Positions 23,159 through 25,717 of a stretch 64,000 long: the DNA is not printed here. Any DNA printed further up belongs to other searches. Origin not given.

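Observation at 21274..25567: Tightly coupled three-gene cassette of unknown function: signal-anchored membrane protein + two distinct P-loop NTPases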

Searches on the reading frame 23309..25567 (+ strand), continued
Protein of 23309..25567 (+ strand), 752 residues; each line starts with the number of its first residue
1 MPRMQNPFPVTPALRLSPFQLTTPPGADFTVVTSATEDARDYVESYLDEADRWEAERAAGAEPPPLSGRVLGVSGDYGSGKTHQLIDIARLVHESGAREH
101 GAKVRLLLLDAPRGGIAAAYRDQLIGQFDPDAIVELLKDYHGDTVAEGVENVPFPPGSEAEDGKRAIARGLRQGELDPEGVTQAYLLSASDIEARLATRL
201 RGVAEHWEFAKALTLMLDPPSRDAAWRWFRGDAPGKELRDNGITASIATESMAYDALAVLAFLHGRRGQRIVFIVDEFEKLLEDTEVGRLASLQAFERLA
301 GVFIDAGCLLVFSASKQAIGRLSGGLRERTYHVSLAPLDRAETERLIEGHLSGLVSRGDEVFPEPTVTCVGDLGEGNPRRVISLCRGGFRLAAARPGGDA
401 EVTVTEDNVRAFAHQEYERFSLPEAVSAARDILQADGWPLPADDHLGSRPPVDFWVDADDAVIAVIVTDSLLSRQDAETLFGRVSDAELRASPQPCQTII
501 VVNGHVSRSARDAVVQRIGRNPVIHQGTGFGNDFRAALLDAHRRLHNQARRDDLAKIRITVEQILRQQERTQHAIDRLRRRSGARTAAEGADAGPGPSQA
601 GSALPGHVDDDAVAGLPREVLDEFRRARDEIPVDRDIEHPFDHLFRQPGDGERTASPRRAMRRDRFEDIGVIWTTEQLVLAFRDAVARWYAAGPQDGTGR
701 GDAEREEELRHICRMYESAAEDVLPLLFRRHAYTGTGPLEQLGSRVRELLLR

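Call 41: search_solved_structures(query=A1, max_evalue=1, show_alignments=2)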
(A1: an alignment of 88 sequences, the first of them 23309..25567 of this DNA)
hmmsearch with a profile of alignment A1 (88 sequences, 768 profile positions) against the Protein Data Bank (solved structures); distinct sequences matched with E-value up to 1: 258 (the best 60 are shown).
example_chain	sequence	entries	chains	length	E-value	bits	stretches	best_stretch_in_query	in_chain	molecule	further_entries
7ufi_1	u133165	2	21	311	1.1e-05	27.1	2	31-92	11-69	VchTnsC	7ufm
7rzy_1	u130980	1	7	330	1.7e-05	26.4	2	30-92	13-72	Tn6677 Vibrio cholerae transposon TnsC (VchTnsC)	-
2kjq_A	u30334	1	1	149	0.0006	21.3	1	47-103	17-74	DnaA-related protein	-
2v1u_A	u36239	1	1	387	0.00063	21.3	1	298-404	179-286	CELL DIVISION CONTROL PROTEIN 6 HOMOLOG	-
4m4w_J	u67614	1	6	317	0.00072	21.1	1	32-94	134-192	Primosomal protein DnaI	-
6nyw_B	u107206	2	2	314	0.00078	21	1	245-359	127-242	Spastin | Drosophila melanogaster Spastin AAA domain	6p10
3b9p_A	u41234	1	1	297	0.0017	19.9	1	245-359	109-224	CG5977-PA, isoform A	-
3j15_B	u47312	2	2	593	0.0017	19.9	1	29-162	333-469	ABC transporter ATP-binding protein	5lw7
3bk7_A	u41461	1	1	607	0.0018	19.8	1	29-162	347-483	ABC transporter ATP-binding protein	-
6nyv_B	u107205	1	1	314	0.002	19.6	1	245-359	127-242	Spastin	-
6p11_B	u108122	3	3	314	0.002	19.6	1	245-359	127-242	Drosophila melanogaster Spastin AAA domain | Spastin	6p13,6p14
6p12_B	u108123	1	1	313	0.0021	19.6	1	245-359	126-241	Drosophila melanogaster Spastin AAA domain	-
8r9r_A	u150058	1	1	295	0.0033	18.9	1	16-99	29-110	Flagellar biosynthesis protein FlhF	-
7a1g_x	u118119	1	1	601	0.0036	18.8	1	59-169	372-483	Translation initiation factor RLI1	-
6c2u_A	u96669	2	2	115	0.0036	18.8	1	55-93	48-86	phosphate-loop protein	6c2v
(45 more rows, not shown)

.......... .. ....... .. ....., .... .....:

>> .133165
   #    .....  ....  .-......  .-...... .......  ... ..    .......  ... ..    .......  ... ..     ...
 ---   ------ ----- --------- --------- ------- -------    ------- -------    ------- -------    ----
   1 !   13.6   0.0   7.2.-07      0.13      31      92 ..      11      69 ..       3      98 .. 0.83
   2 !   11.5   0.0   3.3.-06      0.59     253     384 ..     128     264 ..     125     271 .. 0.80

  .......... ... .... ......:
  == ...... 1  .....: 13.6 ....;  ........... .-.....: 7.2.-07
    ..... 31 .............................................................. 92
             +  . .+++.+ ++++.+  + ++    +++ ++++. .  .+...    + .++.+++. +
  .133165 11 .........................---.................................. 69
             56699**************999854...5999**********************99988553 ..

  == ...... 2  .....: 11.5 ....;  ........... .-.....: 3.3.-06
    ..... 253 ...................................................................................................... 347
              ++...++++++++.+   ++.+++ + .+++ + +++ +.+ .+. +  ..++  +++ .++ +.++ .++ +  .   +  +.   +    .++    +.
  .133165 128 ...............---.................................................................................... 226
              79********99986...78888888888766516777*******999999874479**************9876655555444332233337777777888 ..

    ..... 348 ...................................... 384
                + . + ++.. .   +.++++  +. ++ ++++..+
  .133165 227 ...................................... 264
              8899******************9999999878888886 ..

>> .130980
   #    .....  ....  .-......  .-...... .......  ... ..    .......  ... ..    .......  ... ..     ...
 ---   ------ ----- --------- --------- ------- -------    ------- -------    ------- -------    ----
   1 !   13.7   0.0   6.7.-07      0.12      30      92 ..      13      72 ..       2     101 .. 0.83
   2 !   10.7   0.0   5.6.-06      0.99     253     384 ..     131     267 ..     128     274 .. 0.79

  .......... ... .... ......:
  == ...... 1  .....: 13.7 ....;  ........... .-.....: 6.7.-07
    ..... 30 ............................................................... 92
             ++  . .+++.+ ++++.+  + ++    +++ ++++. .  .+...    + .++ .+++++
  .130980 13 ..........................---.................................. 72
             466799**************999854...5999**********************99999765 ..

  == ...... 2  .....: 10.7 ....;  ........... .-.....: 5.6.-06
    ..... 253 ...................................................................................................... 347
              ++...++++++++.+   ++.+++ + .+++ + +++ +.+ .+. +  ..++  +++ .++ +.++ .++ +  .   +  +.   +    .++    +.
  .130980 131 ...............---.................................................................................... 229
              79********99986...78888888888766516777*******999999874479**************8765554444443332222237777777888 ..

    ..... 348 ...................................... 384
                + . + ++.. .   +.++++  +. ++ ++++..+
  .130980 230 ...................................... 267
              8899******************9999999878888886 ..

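Call 53: predict_structure(alignment_id=A1)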
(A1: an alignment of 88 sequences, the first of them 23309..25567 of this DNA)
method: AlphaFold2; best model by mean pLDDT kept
length: 752 residues; sequences in the alignment: 88
mean_pLDDT: 87.6   pTM: 0.78
mean pLDDT of the five models: 87.6, 86.1, 85.8, 85.3, 85.3
residues with pLDDT >= 90: 515; 70-90: 134; 50-70: 83; < 50: 20
segments of 3 or more residues with pLDDT < 50: 592-608
pLDDT, mean of each block of 10 residues (from residue 1): 82 89 76 97 96 91 94 97 96 84 88 91 96 96 97 92 95 96 96 95 91 97 98 98 96 96 93 97 89 95 97 96 96 98 96 82 97 97 97 84 96 96 95 92 63 91 97 97 95 95 97 97 93 96 90 74 80 77 63 44 43 80 92 62 60 53 73 87 93 67 87 91 67 64 95 90
secondary structure, 60 per line:
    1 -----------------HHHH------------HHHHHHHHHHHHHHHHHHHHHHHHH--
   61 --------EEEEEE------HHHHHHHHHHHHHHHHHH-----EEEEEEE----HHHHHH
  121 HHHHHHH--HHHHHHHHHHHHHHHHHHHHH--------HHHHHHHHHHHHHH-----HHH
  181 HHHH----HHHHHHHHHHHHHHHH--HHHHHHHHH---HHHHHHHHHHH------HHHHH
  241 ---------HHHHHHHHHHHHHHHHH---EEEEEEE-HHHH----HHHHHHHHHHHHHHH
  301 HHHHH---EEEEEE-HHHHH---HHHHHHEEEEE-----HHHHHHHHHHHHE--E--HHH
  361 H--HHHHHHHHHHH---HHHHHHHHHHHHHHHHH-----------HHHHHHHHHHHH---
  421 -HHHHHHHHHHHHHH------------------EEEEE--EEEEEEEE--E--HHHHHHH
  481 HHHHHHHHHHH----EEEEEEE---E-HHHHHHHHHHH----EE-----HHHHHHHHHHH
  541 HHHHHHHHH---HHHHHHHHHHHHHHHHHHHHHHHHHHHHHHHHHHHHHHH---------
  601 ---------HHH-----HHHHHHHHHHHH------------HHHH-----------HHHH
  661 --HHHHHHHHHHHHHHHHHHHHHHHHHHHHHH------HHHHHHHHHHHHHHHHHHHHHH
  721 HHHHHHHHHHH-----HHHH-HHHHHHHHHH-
elements in order (helices of 4 or more, strands of 3 or more residues): H18-21 H34-58 E69-74 H81-98 E104-110 H115-127 H130-150 H159-172 H178-184 H189-204 H207-215 H219-229 H236-240 H250-266 E270-276 H278-281 H286-305 E309-314 H316-320 H324-329 E330-334 H340-351 H358-361 H364-374 H378-394 H406-417 H422-435 E454-458 E461-468 H474-491 E496-502 H508-518 H530-549 H553-591 H618-629 H642-645 H657-660 H663-692 H699-731 H737-740 H742-751

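Call 56: fold_search(model_id=the predicted structure, library=pdb)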
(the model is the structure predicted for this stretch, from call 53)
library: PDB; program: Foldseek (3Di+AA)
matches with E <= 10: 1236; with E <= 0.001: 85
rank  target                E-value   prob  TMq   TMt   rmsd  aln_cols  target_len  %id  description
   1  9gjw_A                6.5e-06  1.00  0.26  0.45  12.3       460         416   11  OCCM maturation intermediate stalled with an Arginine Finger mutation in Mcm2 (released 2025-03-05)
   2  7jgr_A                1.0e-05  1.00  0.28  0.49   9.1       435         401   15  Structure of Drosophila ORC bound to DNA (84 bp) and Cdc6 (released 2020-09-09)
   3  1fnn_A                1.7e-05  1.00  0.24  0.45  12.5       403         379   12  CRYSTAL STRUCTURE OF CDC6P FROM PYROBACULUM AEROPHILUM (released 2000-10-04)
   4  9gm5_A                1.7e-05  1.00  0.27  0.46  10.0       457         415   11  OCCM maturation intermediate stalled with an Arginine Finger mutation in Mcm5: Conformer 1 (released 2025-03-05)
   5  2qby_A                1.8e-05  1.00  0.24  0.46  13.2       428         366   13  Crystal structure of a heterodimer of Cdc6/Orc1 initiators bound to origin DNA (from S. solfataricus) (released 2007-09-11)
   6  7mbw_C                4.2e-05  1.00  0.26  0.40  14.5       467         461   13  Crystal structure of TnsC(1-503)A225V (released 2022-02-23)
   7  8glu_F                4.6e-05  1.00  0.25  0.42  13.0       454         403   13  CryoEM structure of TnsC(1-503) bound to TnsD(1-318) from E.coli Tn7 (released 2024-07-31)
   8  7tjh_A                4.8e-05  1.00  0.27  0.40   9.0       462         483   11  S. cerevisiae ORC bound to 84 bp ARS1 DNA and Cdc6 (state 1) with flexible Orc6 N-terminal domain (released 2022-10-05)
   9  6oa9_F                4.8e-05  1.00  0.23  0.32  17.4       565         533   12  Cdc48-Npl4 complex processing poly-ubiquitinated substrate in the presence of ATP (released 2019-07-03)
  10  7ufi_1                5.5e-05  1.00  0.25  0.54  12.6       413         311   13  VchTnsC AAA+ ATPase with DNA, single heptamer (released 2022-06-08)
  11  8s0e_A                5.8e-05  1.00  0.26  0.50   7.7       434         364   11  H. sapiens OCCM bound to double stranded DNA (released 2024-10-02)
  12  7jgr_G                6.4e-05  1.00  0.28  0.53   6.7       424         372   13  Structure of Drosophila ORC bound to DNA (84 bp) and Cdc6 (released 2020-09-09)
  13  7jk5_A                6.4e-05  1.00  0.26  0.47   9.4       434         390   14  Structure of Drosophila ORC bound to DNA (released 2020-09-09)
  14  2v1u_A                6.4e-05  1.00  0.25  0.43  13.4       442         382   14  STRUCTURE OF THE AEROPYRUM PERNIX ORC1 PROTEIN IN COMPLEX WITH DNA (released 2007-09-18)
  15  7tji_A                6.4e-05  1.00  0.27  0.39  11.4       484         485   10  S. cerevisiae ORC bound to 84 bp ARS1 DNA and Cdc6 (state 2) with flexible Orc6 N-terminal domain (released 2022-10-05)
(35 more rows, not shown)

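Call 59: search_protein_families(library=ncbifam, proteins=[L066:16575-17795:+, L047:16204-16479:-, L081:16575-17978:+, L057:16806-18077:+, L066:12464-16162:-, L007:3918-6098:+], max_evalue=0.001)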
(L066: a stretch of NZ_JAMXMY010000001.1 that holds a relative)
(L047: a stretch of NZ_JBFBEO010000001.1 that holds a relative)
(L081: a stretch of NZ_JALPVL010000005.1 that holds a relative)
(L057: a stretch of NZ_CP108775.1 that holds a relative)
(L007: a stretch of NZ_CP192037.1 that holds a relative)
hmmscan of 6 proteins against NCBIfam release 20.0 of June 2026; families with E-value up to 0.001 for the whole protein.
L066:16575-17795:+ (406 aa): 58 families (the best 25 are shown)
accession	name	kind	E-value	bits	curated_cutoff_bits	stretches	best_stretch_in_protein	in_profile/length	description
TIGR04269.1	SAM_SPASM_FxsB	subfamily_domain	3.1e-138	460.7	370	1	30-392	1-362/363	FxsB family cyclophane-forming radical SAM/SPASM peptide maturase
NF041707.1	rSAM_YhhB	equivalog_domain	2.5e-102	342.6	445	1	32-398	3-368/369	cyclophane-forming radical SAM/SPASM peptide maturase YhhB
TIGR03942.1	sulfatase_rSAM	equivalog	4.2e-34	118.2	349.45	1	38-395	8-357/363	anaerobic sulfatase maturase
NF041298.1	rSAM_mat_DynA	equivalog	4.6e-34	118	450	1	34-396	4-354/356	dynobactin maturation radical SAM/SPASM protein DynA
TIGR04496.1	rSAM_XyeB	equivalog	7.2e-32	110.5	450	1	33-397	6-371/385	cyclophane-forming radical SAM/SPASM peptide maturase XyeB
NF047865.1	rSAM_PapB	equivalog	9.6e-27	94.1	340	1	36-186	8-152/330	PapB family radical SAM/SPASM ranthipeptide maturase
NF041718.1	rSAM_phane_AMC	equivalog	3.2e-23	82.3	425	1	31-186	6-150/362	cyclophane-forming radical SAM peptide maturase AmcB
NF010321.0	PRK13758.1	equivalog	6.6e-22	78.1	441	1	38-307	12-278/370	anaerobic sulfatase-maturase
TIGR03906.1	quino_hemo_SAM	equivalog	1.1e-21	77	453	1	26-185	89-244/467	quinohemoprotein amine dehydrogenase maturation protein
NF041300.1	rSAM_mat_DarW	exception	4.9e-21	75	650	1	23-394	31-397/415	radical SAM/SPASM peptide maturase DarW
TIGR04261.1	rSAM_GlyRichRpt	subfamily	6.8e-21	74.7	310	1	38-368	4-332/363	cyclophane-forming radical SAM/SPASM peptide maturase GrrM/OscB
TIGR03978.1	rSAM_paired_1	equivalog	4e-19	68.7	370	1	33-184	85-228/466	His-Xaa-Ser system radical SAM maturase HxsB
TIGR04064.1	rSAM_nif11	equivalog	1.8e-18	66.5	518.7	1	26-182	73-223/459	nif11-like peptide radical SAM maturase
TIGR04068.1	rSAM_ocin_clost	equivalog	1.9e-17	63.3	500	1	32-184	85-233/462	Cys-rich peptide radical SAM maturase CcpM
TIGR04163.1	rSAM_cobopep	equivalog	4.3e-16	58.7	375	1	39-390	72-413/428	peptide-modifying radical SAM enzyme CbpB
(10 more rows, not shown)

L047:16204-16479:- (91 aa): 1 family
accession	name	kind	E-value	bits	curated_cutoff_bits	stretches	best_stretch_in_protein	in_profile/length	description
TIGR04268.1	FxSxx-COOH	equivalog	3.8e-11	43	28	1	45-87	1-44/44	FxSxx-COOH cyclophane-containing RiPP peptide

L081:16575-17978:+ (468 aa): 2 families
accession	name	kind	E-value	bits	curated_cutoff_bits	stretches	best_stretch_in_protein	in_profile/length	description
TIGR04267.2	mod_HExxH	domain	2.9e-43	147.9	40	1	267-433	2-177/177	aKG-HExxH-type peptide beta-hydroxylase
NF040587.1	rSAM_lost_HExxH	exception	4.5e-24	85.3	225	1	67-437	11-364/364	radical SAM/SPASM protein FxsBH, inactivated beta-hydroxylase extension form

L057:16806-18077:+ (423 aa): 49 families (the best 25 are shown)
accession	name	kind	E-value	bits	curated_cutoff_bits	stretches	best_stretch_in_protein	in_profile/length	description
TIGR04269.1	SAM_SPASM_FxsB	subfamily_domain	3.6e-138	460.5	370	1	48-408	1-362/363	FxsB family cyclophane-forming radical SAM/SPASM peptide maturase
NF041707.1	rSAM_YhhB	equivalog_domain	3.8e-102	341.9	445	1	50-413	3-367/369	cyclophane-forming radical SAM/SPASM peptide maturase YhhB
TIGR03942.1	sulfatase_rSAM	equivalog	3.8e-37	128.2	349.45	1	56-410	8-356/363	anaerobic sulfatase maturase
TIGR04496.1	rSAM_XyeB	equivalog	4.1e-32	111.3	450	1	51-404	6-362/385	cyclophane-forming radical SAM/SPASM peptide maturase XyeB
NF041298.1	rSAM_mat_DynA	equivalog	4.7e-32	111.4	450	1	52-412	4-354/356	dynobactin maturation radical SAM/SPASM protein DynA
NF047865.1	rSAM_PapB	equivalog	1.3e-22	80.5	340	1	54-203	8-152/330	PapB family radical SAM/SPASM ranthipeptide maturase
NF010321.0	PRK13758.1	equivalog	1.4e-22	80.4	441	1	56-397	12-348/370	anaerobic sulfatase-maturase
NF041718.1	rSAM_phane_AMC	equivalog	5.9e-22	78.2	425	1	48-203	5-150/362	cyclophane-forming radical SAM peptide maturase AmcB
TIGR04261.1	rSAM_GlyRichRpt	subfamily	5.7e-21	74.9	310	1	57-390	5-338/363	cyclophane-forming radical SAM/SPASM peptide maturase GrrM/OscB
TIGR04163.1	rSAM_cobopep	equivalog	4.3e-20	71.9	375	1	57-401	72-408/428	peptide-modifying radical SAM enzyme CbpB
NF041300.1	rSAM_mat_DarW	exception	7.9e-18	64.5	650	1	44-416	36-403/415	radical SAM/SPASM peptide maturase DarW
TIGR03906.1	quino_hemo_SAM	equivalog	1.2e-17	63.8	453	1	46-206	91-247/467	quinohemoprotein amine dehydrogenase maturation protein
TIGR04064.1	rSAM_nif11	equivalog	2.2e-16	59.6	518.7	1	50-202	79-226/459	nif11-like peptide radical SAM maturase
NF010308.0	PRK13745.1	equivalog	5.4e-16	58.5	484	1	55-219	20-180/412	anaerobic sulfatase-maturation protein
TIGR04068.1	rSAM_ocin_clost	equivalog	3.1e-15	56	500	1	51-210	86-242/462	Cys-rich peptide radical SAM maturase CcpM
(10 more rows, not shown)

L066:12464-16162:- (1232 aa): 5 families
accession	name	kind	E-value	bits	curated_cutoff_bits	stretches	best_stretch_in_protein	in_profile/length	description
NF040586.1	FxSxx_TPR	equivalog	1.9e-207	691.6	300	1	435-1219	1-783/830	FxSxx-COOH system tetratricopeptide repeat protein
NF047398.1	AAA_KGGVGR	domain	1.9e-10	41.4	90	1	16-189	5-184/190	KGGVGR-motif variant AAA ATPase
NF041546.1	ParA_partition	equivalog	8e-05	22.3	180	0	15-50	1-36/203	ParA family partition ATPase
TIGR03371.1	cellulose_yhjQ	equivalog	9.4e-05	22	157.85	1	23-196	11-163/246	cellulose biosynthesis protein BcsQ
TIGR01968.1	minD_bact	equivalog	0.00023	20.6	212.9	0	20-50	8-38/261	septum site-determining protein MinD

L007:3918-6098:+ (726 aa): 89 families (the best 25 are shown)
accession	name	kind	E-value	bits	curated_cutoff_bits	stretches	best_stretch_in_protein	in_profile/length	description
NF005559.1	PRK07231.1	subfamily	7.1e-13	48.6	215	1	395-489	2-93/249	glucose 1-dehydrogenase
NF005893.0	PRK07856.1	equivalog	2e-12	47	255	1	392-495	4-96/255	SDR family oxidoreductase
NF006693.0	PRK09242.1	equivalog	2e-12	46.8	328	1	394-496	7-109/258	SDR family oxidoreductase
NF004521.0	PRK05866.1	equivalog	1.2e-11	44.2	368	1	383-492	26-133/294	SDR family oxidoreductase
NF004778.0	PRK06124.1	equivalog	2.3e-11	43.6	303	1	394-492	8-104/256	SDR family oxidoreductase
NF009468.0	PRK12826.1-4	equivalog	2.5e-11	43.8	318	1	393-486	3-94/256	SDR family oxidoreductase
NF004847.0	PRK06198.1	subfamily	7.9e-10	38.4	240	1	393-491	3-100/269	oxidoreductase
NF004198.0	PRK05653.1-3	equivalog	9e-10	38.4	296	1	395-487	5-95/248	3-oxoacyl-ACP reductase FabG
NF006070.0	PRK08213.1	subfamily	1.1e-09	38.3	279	1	394-488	9-101/259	gluconate 5-dehydrogenase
NF009466.0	PRK12826.1-2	subfamily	1.3e-09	37.9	222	1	398-485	4-90/248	3-oxoacyl-ACP reductase FabG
NF004845.0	PRK06196.1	subfamily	1.7e-09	37.4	414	1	392-485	24-111/320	oxidoreductase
NF006121.0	PRK08265.1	subfamily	2.2e-09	37.2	294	1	393-487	3-92/263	short chain dehydrogenase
TIGR01963.1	PHB_DH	subfamily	3e-09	36.5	307.05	1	398-488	2-91/255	3-hydroxybutyrate dehydrogenase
NF005539.0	PRK07201.1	equivalog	3e-09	36.2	549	1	388-493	361-464/657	SDR family oxidoreductase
NF006598.0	PRK09135.1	equivalog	5.1e-09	36.1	288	1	398-487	7-96/249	pteridine reductase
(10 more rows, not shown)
